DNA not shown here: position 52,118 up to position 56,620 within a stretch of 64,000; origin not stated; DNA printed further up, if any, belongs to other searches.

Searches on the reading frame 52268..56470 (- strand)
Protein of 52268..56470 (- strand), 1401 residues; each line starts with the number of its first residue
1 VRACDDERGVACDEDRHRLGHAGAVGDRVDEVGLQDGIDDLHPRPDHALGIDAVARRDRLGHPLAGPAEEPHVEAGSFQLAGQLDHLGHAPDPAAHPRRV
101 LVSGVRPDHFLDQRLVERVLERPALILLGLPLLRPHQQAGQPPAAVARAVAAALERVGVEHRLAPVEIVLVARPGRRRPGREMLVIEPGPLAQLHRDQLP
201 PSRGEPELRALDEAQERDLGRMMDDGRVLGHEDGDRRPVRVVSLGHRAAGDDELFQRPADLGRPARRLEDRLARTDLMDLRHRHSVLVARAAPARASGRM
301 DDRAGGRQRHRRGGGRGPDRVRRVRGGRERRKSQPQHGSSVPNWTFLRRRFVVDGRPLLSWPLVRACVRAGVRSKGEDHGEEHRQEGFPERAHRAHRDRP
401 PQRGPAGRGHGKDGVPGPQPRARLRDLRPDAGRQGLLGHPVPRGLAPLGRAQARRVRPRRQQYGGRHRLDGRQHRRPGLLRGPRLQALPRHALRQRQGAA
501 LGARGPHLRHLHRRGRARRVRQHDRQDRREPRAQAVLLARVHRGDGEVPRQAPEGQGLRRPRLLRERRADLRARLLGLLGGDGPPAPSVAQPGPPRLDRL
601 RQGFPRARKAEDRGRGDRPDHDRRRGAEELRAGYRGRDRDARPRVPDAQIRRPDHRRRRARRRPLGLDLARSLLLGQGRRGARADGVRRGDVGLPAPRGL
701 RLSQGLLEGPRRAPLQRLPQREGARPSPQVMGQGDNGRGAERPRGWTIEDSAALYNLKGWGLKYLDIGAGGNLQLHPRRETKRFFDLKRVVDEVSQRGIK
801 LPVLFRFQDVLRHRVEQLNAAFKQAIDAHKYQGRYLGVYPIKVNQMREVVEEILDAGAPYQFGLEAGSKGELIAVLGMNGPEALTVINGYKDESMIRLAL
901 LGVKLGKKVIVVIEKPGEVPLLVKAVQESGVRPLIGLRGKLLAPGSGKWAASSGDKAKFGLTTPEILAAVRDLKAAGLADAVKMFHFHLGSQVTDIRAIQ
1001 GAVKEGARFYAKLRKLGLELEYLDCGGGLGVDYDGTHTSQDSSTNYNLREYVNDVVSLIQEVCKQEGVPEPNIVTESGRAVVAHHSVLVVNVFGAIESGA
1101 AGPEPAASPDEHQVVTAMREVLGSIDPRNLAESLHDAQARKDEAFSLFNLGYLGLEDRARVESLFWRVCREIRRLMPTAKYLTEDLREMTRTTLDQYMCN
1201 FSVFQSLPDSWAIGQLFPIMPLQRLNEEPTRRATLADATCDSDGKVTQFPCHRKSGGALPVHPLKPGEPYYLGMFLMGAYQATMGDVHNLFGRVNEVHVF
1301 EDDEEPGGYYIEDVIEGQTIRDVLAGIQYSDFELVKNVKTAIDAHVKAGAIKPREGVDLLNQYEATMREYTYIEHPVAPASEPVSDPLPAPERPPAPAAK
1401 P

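Call 67: search_protein_families(library=pfam, proteins=[window:52268-56470:-], max_evalue=0.0001)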
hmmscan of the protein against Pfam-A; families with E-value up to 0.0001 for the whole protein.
window:52268-56470:- (1401 aa): 3 families
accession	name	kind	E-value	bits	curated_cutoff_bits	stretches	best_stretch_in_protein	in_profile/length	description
PF02784.22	Orn_Arg_deC_N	-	3.6e-35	122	23.4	1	824-1083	7-247/247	Pyridoxal-dependent decarboxylase, pyridoxal binding domain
PF17810.6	Arg_decarb_HB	-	2e-22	79.7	23.3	1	1109-1188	2-82/84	Arginine decarboxylase helical bundle domain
PF17944.6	Arg_decarbox_C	-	1.6e-08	35.4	23.3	1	1320-1372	1-50/51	Arginine decarboxylase C-terminal helical extension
